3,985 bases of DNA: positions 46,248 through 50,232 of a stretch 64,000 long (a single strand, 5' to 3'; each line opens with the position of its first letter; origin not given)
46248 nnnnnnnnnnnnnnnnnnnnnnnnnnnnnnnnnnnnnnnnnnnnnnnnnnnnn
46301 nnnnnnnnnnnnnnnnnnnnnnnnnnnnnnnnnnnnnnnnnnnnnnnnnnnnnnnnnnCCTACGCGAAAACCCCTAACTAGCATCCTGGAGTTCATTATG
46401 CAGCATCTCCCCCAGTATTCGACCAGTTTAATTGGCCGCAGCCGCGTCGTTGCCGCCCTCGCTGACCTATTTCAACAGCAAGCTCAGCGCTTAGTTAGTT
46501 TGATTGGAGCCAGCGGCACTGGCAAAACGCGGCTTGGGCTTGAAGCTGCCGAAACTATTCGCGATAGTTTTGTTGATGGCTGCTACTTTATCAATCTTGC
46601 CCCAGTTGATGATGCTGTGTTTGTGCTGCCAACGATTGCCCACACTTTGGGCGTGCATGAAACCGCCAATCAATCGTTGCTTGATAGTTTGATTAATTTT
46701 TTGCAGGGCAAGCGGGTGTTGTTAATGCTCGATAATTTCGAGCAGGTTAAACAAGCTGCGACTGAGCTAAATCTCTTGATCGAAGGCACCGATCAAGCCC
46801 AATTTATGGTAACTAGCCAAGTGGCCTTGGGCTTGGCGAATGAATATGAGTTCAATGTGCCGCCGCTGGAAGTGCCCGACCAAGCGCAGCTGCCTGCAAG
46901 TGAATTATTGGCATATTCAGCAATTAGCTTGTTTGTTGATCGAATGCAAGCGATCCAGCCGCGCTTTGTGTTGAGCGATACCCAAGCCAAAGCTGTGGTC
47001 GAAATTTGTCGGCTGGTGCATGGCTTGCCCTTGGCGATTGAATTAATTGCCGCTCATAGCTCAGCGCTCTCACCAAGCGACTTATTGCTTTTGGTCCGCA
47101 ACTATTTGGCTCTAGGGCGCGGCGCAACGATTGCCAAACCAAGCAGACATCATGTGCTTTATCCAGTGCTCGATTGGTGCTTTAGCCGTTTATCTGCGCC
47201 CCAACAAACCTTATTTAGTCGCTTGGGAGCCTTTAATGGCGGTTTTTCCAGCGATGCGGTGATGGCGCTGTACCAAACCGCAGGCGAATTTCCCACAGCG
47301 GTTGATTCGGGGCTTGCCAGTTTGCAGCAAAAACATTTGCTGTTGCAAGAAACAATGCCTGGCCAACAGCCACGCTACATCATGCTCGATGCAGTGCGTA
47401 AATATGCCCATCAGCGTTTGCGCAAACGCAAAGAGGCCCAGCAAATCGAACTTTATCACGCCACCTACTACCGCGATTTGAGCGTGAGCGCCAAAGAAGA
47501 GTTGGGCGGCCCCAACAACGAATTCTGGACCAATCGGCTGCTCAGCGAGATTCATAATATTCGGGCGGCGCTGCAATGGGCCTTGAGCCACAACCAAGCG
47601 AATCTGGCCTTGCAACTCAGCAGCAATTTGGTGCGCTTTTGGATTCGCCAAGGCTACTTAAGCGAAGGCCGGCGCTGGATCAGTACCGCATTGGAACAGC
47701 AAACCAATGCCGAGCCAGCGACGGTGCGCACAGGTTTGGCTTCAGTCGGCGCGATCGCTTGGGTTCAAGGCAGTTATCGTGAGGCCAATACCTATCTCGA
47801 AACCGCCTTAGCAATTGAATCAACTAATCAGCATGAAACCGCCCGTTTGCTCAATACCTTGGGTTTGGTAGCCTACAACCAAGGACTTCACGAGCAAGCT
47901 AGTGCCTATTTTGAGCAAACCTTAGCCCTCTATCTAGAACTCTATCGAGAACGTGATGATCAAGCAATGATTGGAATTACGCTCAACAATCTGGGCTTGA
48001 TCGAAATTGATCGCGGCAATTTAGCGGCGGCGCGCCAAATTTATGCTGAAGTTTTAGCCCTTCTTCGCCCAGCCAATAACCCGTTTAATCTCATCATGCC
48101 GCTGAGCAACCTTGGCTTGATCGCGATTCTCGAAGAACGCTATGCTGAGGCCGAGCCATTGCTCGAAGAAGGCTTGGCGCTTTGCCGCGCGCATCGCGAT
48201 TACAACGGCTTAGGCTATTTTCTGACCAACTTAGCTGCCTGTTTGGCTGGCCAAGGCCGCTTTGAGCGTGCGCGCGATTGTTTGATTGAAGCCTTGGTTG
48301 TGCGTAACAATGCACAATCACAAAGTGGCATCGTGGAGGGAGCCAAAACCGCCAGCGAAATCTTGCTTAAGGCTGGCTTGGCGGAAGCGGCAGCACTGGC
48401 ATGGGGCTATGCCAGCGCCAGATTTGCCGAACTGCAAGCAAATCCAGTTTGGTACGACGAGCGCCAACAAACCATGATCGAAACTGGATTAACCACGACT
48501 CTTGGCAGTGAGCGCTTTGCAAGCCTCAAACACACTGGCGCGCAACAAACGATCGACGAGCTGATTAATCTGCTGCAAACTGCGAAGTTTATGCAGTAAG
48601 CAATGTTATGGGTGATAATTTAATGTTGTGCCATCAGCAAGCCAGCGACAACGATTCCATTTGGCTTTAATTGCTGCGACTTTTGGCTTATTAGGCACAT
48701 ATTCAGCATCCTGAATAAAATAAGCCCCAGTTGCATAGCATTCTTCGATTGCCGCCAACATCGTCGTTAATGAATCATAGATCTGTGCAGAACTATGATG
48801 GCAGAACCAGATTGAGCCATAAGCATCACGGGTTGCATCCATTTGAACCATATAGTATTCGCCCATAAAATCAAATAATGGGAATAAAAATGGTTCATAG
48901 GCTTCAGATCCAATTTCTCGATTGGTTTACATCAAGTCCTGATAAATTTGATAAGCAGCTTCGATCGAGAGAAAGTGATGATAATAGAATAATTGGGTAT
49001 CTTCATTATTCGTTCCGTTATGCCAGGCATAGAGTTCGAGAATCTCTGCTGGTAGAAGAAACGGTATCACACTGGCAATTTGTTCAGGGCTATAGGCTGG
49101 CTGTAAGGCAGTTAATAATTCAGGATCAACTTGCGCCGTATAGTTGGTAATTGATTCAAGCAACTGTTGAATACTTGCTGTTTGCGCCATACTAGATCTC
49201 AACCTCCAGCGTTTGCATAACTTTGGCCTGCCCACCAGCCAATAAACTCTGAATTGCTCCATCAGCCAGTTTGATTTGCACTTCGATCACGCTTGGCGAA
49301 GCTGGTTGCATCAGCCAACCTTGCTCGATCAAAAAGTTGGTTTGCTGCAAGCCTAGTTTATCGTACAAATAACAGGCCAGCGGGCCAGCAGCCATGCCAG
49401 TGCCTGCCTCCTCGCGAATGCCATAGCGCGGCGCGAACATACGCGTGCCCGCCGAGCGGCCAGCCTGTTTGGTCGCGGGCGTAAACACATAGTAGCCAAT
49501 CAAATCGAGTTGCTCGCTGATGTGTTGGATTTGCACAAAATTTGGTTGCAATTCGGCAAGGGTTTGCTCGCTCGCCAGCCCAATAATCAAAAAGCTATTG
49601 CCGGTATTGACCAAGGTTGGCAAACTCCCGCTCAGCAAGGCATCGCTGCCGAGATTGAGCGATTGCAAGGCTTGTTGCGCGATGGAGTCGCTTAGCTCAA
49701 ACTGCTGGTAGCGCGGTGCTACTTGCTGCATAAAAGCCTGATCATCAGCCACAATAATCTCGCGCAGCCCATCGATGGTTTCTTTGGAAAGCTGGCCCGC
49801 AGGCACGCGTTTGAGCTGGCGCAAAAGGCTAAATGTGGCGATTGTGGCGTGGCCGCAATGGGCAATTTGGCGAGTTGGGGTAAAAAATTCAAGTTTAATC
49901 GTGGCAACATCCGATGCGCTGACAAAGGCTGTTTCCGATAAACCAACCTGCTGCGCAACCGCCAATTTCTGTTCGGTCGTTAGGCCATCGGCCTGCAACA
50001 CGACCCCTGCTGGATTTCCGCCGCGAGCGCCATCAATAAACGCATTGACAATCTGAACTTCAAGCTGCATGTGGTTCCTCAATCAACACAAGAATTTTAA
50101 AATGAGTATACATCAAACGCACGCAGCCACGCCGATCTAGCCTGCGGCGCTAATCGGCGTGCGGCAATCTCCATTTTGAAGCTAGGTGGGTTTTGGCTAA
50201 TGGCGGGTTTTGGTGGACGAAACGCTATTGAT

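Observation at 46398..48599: STAND NTPase-TPR protein lacking any effector or DNA-binding domain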

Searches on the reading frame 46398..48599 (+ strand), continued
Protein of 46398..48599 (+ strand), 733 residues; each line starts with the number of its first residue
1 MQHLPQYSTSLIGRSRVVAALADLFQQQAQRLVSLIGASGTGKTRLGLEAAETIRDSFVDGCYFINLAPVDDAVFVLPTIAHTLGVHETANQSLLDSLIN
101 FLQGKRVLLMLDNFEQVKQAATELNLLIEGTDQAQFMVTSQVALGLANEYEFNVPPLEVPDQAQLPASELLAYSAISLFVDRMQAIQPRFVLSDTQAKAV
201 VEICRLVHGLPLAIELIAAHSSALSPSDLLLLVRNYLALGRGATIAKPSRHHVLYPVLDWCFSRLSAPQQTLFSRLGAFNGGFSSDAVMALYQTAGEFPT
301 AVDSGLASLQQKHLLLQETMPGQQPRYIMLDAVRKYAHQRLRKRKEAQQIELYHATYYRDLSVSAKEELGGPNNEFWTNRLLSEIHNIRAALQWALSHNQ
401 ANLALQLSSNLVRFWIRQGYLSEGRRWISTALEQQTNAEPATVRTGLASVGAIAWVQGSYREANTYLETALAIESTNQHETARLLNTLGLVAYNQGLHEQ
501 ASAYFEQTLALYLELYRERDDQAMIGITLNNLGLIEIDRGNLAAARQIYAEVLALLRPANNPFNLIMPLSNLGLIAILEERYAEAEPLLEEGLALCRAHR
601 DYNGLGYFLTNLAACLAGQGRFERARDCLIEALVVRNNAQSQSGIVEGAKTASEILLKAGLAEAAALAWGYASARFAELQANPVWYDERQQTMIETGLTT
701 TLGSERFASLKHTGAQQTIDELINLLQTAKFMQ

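Call 69: search_protein_families(library=pfam, proteins=[L001:10272-12371:+, L001:12368-13588:+, L002:11105-11698:+, L008:12208-12843:-, P0013, P0043, L003:9192-9719:+], max_evalue=0.001)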
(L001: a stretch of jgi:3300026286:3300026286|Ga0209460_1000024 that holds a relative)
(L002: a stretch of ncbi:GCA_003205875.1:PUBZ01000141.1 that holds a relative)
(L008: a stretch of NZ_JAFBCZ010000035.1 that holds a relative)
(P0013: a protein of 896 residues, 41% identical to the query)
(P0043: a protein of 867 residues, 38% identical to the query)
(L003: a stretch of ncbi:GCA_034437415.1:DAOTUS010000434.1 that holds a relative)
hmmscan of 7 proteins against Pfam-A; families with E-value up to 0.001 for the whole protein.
L001:10272-12371:+ (699 aa): 5 families
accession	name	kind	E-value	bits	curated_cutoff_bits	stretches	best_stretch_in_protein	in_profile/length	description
PF00270.35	DEAD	-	7.5e-27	94.5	26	1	29-200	2-166/167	DEAD/DEAH box helicase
PF00271.37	Helicase_C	-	5.6e-18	65.7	23.5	1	245-339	15-109/110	Helicase conserved C-terminal domain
PF04851.21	ResIII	-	8.2e-13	49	22.5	1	26-193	3-162/164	Type III restriction enzyme, res subunit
PF00156.33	Pribosyltran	-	6.9e-06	25.9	26.3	1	605-694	43-127/158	Phosphoribosyl transferase domain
PF16124.10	RecQ_Zn_bind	-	4.4e-05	24.6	25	1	438-485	17-66/66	RecQ zinc-binding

L001:12368-13588:+ (406 aa): 3 families
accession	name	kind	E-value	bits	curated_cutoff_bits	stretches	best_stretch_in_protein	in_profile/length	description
PF02481.21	DNA_processg_A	-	3e-40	138.1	29.6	1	87-292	2-210/212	DNA recombination-mediator protein A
PF18306.6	LDcluster4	-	5e-11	42.9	26.3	1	132-195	4-68/151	SLOG cluster4 family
PF12802.13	MarR_2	-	0.0001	22.8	27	1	350-391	12-52/61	MarR family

L002:11105-11698:+ (197 aa): 0 families

L008:12208-12843:- (211 aa): 1 family
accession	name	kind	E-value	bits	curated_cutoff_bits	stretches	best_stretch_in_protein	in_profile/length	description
PF09346.15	SMI1_KNR4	-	8.1e-06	26.9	25.4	1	66-163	14-124/125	SMI1 / KNR4 family (SUKH-1)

P0013 (896 aa): 11 families
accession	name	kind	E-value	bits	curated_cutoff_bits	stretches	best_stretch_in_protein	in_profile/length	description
PF13424.12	TPR_12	-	5.5e-35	119.8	30.1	4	656-729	2-77/77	Tetratricopeptide repeat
PF13374.12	TPR_10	-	2.3e-17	62.8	27.5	1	697-730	2-35/42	Tetratricopeptide repeat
PF07719.23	TPR_2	-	5.4e-13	48.4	27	1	697-728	1-32/34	Tetratricopeptide repeat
PF00515.34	TPR_1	-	9.4e-13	47.8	27.8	1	697-728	1-32/34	Tetratricopeptide repeat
PF13401.12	AAA_22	-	1.6e-09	38.6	27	1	206-308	6-115/130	AAA domain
PF17874.7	TPR_MalT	-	4.4e-08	33.2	45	1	619-843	5-229/336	MalT-like TPR region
PF13181.12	TPR_8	-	1.2e-07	31.7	25.7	0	697-728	1-32/34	Tetratricopeptide repeat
PF00931.28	NB-ARC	-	1.9e-07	31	23.5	1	190-435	2-246/248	NB-ARC domain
PF13176.12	TPR_7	-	6.2e-07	29.4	27.9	1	699-733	1-35/36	Tetratricopeptide repeat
PF13191.12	AAA_16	-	1.2e-06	29.5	32.6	1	187-310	3-163/167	AAA ATPase domain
PF25199.1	nSTAND_NTPase5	-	0.0005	20.4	34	0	194-316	27-133/145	Novel STAND NTPase 5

P0043 (867 aa): 12 families
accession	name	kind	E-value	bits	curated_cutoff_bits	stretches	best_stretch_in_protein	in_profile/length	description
PF13424.12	TPR_12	-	7.8e-32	109.7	30.1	3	453-524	3-76/77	Tetratricopeptide repeat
PF13374.12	TPR_10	-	1.8e-19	69.5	27.5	4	573-606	2-35/42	Tetratricopeptide repeat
PF00196.25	GerE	-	7.8e-19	67.5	23.5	1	807-861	3-57/57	Bacterial regulatory proteins, luxR family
PF07719.23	TPR_2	-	1.7e-10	40.6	27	0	533-563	1-31/34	Tetratricopeptide repeat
PF13181.12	TPR_8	-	5.4e-10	39.1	25.7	0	533-564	1-32/34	Tetratricopeptide repeat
PF00931.28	NB-ARC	-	1.8e-09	37.7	23.5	1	8-255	4-247/248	NB-ARC domain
PF13401.12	AAA_22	-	2.9e-08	34.5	27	1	22-108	6-96/130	AAA domain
PF00515.34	TPR_1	-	3.7e-08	33.3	27.8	0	533-563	1-31/34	Tetratricopeptide repeat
PF13191.12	AAA_16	-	2.2e-07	31.9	32.6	1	2-93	2-124/167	AAA ATPase domain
PF24885.1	TPR_NPHP3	-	0.00042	20.2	100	0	573-663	99-190/239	Nephrocystin-3 TPR domain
PF05729.18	NACHT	-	0.00048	20.4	26.7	0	22-140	1-137/167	NACHT domain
PF25199.1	nSTAND_NTPase5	-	0.00089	19.5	34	0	10-132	26-133/145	Novel STAND NTPase 5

L003:9192-9719:+ (175 aa): 3 families
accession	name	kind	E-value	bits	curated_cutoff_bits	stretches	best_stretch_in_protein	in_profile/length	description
PF00132.30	Hexapep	-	1.4e-13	50.3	27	2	87-121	1-35/36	Bacterial transferase hexapeptide (six repeats)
PF25084.1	LbH_EIF2B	-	2.8e-07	30.9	54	1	49-128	22-95/105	EIF2B subunit epsilon LbH domain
PF21711.3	DCTN5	-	0.00026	21.1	40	1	15-139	19-153/182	Dynactin subunit 5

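Call 70: search_protein_families(library=padloc, proteins=[L001:10272-12371:+, L001:12368-13588:+, L002:11105-11698:+, L008:12208-12843:-], max_evalue=0.001)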
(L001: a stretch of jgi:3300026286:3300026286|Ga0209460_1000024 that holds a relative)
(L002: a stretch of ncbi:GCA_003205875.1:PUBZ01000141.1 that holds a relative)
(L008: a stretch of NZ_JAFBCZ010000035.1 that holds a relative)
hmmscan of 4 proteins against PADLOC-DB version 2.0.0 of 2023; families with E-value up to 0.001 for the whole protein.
L001:10272-12371:+ (699 aa): 40 families (the best 25 are shown)
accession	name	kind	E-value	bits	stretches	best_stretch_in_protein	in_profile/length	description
PDLC03928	PsyrT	-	1.5e-287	953.6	1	10-697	6-688/689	-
PDLC02864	DpdF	-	3e-88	295.1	1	25-413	21-394/610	DpdF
PDLC02870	DpdF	-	3.2e-82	274.7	1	25-485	12-467/534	DpdF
PDLC02861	DpdF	-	4.1e-78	261.2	1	24-358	26-352/611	DpdF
PDLC02865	DpdF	-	1.1e-50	170.3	1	41-485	773-1211/1499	DpdF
PDLC02855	DpdF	-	5e-37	125.6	1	16-341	127-471/825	DpdF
PDLC02859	DpdF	-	8e-36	121.6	1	26-345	100-421/545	DpdF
PDLC01089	C3a193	-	1.6e-33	114.2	2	40-195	265-421/983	poss. alt. Cas3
PDLC02872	DpdF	-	4.5e-28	96.2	1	43-361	176-517/859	DpdF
PDLC02868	DpdF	-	8.6e-28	94.6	2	23-203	335-515/1078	DpdF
PDLC02867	DpdF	-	5.4e-25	85.8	1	40-360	152-489/855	DpdF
PDLC02866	DpdF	-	3.4e-23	80.6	1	463-692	1-253/255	DpdF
PDLC02862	DpdF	-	1.1e-22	77.8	1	31-348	122-462/811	DpdF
PDLC02857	DpdF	-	8e-22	75.1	1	30-356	182-545/911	DpdF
PDLC02863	DpdF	-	2.1e-21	74.3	1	245-373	50-178/488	DpdF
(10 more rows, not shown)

L001:12368-13588:+ (406 aa): 3 families
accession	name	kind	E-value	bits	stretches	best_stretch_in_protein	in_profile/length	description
PDLC03927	PsyrA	-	2.2e-153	509.1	1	1-400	1-396/398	-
PDLC03961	ShosA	-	3.3e-26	90.3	1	69-265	59-252/303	-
PDLC02997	ShosA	-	2.4e-07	28.3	1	82-257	85-259/327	-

L002:11105-11698:+ (197 aa): 0 families

L008:12208-12843:- (211 aa): 1 family
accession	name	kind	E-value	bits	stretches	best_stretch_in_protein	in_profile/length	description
PDLC04629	PDC-M40A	-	0.0002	19.2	1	32-108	2-81/169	-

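Call 95: find_encoding_contigs(protein=P0040, flank=6000, max_places=1)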
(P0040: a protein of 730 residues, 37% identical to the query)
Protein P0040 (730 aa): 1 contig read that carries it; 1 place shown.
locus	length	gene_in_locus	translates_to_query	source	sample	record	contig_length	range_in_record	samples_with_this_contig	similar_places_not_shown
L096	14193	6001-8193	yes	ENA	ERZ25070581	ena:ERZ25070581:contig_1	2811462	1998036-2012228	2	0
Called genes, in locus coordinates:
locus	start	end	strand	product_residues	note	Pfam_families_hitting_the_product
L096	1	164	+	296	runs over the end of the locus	PF00892:EamA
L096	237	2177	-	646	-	PF12708:Pect-lyase_RHGA_epim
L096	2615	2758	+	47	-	-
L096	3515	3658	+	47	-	-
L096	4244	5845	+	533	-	PF05731:TROVE, PF25045:vWA_Ro60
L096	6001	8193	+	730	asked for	PF00931:NB-ARC, PF13401:AAA_22, PF13374:TPR_10 (faint), PF07719:TPR_2 (faint), PF00515:TPR_1 (faint), PF13176:TPR_7 (faint), PF13181:TPR_8 (faint), PF13424:TPR_12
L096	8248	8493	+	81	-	PF00462:Glutaredoxin, PF13417:GST_N_3 (weak)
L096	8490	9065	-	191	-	PF12867:DinB_2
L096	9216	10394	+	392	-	PF02515:CoA_transf_3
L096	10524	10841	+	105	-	PF26041:DUF8011 (weak)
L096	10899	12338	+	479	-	PF01266:DAO (weak), PF01593:Amino_oxidase, PF07992:Pyr_redox_2 (faint), PF13450:NAD_binding_8, PF13454:NAD_binding_9 (faint)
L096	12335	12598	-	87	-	PF06769:YoeB_toxin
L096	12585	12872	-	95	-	PF02604:PhdYeFM_antitox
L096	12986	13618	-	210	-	PF19822:DUF6304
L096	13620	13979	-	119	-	-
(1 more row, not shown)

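Call 100: search_protein_representatives(alignment_id=A2)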
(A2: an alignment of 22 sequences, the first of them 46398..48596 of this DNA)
Query: 22 sequences, 737 profile positions. Proteins with E-value up to 0.001 (for the whole library): 770734; up to 1e-10: 450909; up to 1e-30: 159865. The best 150 are listed.
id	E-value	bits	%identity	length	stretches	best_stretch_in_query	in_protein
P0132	0.0e+00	1312.4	-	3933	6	5-730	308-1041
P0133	0.0e+00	1048.7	-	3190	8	6-729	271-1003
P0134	0.0e+00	1023.8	-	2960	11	60-499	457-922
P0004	0.0e+00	1016.1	-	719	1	21-736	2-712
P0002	1.7e-294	995.4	-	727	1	6-734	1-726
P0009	2.9e-290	981.5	-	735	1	1-734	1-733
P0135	3.3e-288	974.7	-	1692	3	7-648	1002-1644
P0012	2.1e-287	972.0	-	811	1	4-706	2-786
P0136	9.0e-284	960.0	-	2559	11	16-406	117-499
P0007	1.1e-283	959.7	-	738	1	5-734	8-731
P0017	1.1e-279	946.5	-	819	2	1-661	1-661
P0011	6.0e-279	944.1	-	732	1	2-734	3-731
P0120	6.9e-279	943.9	-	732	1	3-729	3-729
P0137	3.3e-274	928.4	-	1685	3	4-656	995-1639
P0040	4.1e-270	914.9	-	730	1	6-734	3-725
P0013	1.8e-237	806.9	-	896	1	5-729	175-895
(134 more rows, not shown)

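Call 101: search_protein_families(library=pfam, proteins=[P0001], max_evalue=1)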
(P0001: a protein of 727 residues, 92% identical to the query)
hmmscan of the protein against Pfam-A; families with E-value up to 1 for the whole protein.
P0001 (727 aa): 25 families
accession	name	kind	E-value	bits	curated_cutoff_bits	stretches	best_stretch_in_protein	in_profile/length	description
PF13424.12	TPR_12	-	1.8e-34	118.2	30.1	5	480-553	1-76/77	Tetratricopeptide repeat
PF13374.12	TPR_10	-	8.1e-18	64.3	27.5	4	481-514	1-34/42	Tetratricopeptide repeat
PF07719.23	TPR_2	-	2.5e-15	55.7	27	4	482-512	1-31/34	Tetratricopeptide repeat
PF00515.34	TPR_1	-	9.9e-12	44.6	27.8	2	482-512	1-31/34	Tetratricopeptide repeat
PF13401.12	AAA_22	-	2.1e-09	38.2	27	1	29-132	4-109/130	AAA domain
PF17874.7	TPR_MalT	-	5.8e-09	36.1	45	1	453-657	10-217/336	MalT-like TPR region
PF13191.12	AAA_16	-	4e-08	34.4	32.6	1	11-124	2-151/167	AAA ATPase domain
PF13181.12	TPR_8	-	1.6e-07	31.4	25.7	1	482-511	1-30/34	Tetratricopeptide repeat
PF13432.12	TPR_16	-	2e-06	28.6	32.7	2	487-551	2-60/65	Tetratricopeptide repeat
PF00931.28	NB-ARC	-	2.1e-06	27.6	23.5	1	21-220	9-204/248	NB-ARC domain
PF14559.12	TPR_19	-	0.00029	21.5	25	2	574-626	3-49/68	Tetratricopeptide repeat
PF24885.1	TPR_NPHP3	-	0.00081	19.3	100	1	461-589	79-210/239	Nephrocystin-3 TPR domain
PF20703.3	nSTAND1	-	0.00094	19.3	27.1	1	12-122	17-132/379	Novel STAND NTPase 1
PF23914.1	TPR_CcmH_CycH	-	0.0012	19.2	42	1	431-516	72-155/158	Cytochrome c-type biogenesis protein H TPR domain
PF13371.12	TPR_9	-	0.0074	16.7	35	1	452-512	3-59/73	Tetratricopeptide repeat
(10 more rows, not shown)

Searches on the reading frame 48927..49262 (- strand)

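Call 3: search_protein_families(library=pfam, proteins=[window:48927-49262:-], max_evalue=0.01)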
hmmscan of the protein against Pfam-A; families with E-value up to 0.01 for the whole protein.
window:48927-49262:- (111 aa): 0 families

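Call 4: search_protein_families(library=padloc, proteins=[window:48927-49262:-], max_evalue=0.01)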
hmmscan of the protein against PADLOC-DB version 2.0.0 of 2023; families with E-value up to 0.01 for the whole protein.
window:48927-49262:- (111 aa): 1 family
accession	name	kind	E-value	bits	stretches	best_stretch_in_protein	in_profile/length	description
PDLC04629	PDC-M40A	-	6.6e-06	24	1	32-105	2-78/169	-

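Call 5: search_protein_families(library=ncbifam, proteins=[window:48927-49262:-], max_evalue=0.01)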
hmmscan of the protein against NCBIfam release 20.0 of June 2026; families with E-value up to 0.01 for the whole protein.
window:48927-49262:- (111 aa): 0 families

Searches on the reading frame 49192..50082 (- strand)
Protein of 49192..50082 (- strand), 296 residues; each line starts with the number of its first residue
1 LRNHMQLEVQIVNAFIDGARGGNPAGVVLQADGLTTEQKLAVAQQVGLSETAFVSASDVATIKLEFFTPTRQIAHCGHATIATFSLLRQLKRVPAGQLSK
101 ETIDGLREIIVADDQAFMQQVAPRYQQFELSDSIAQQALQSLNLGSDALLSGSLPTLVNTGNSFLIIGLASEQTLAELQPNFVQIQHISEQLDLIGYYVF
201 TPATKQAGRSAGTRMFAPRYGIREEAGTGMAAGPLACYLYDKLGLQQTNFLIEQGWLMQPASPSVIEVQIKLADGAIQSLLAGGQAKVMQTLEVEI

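Call 3: search_protein_families(library=pfam, proteins=[window:49192-50082:-], max_evalue=0.01)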
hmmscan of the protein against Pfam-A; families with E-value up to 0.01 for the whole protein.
window:49192-50082:- (296 aa): 1 family
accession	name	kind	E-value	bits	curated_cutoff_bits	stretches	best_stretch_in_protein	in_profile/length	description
PF02567.21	PhzC-PhzF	-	6.4e-46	157.5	27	1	12-289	1-279/281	Phenazine biosynthesis-like protein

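Call 4: search_protein_families(library=padloc, proteins=[window:49192-50082:-], max_evalue=0.01)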
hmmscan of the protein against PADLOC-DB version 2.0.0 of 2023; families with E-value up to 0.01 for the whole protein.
window:49192-50082:- (296 aa): 0 families

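Call 5: search_protein_families(library=ncbifam, proteins=[window:49192-50082:-], max_evalue=0.01)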
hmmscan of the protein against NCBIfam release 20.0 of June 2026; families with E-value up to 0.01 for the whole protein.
window:49192-50082:- (296 aa): 2 families
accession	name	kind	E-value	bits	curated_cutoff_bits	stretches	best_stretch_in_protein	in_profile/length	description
TIGR00654.1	PhzF_family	subfamily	9.8e-51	172.9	76.2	1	5-294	1-296/298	PhzF family phenazine biosynthesis isomerase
NF007625.0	PRK10281.1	equivalog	1.8e-48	165.2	386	1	6-295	2-298/301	PhzF family isomerase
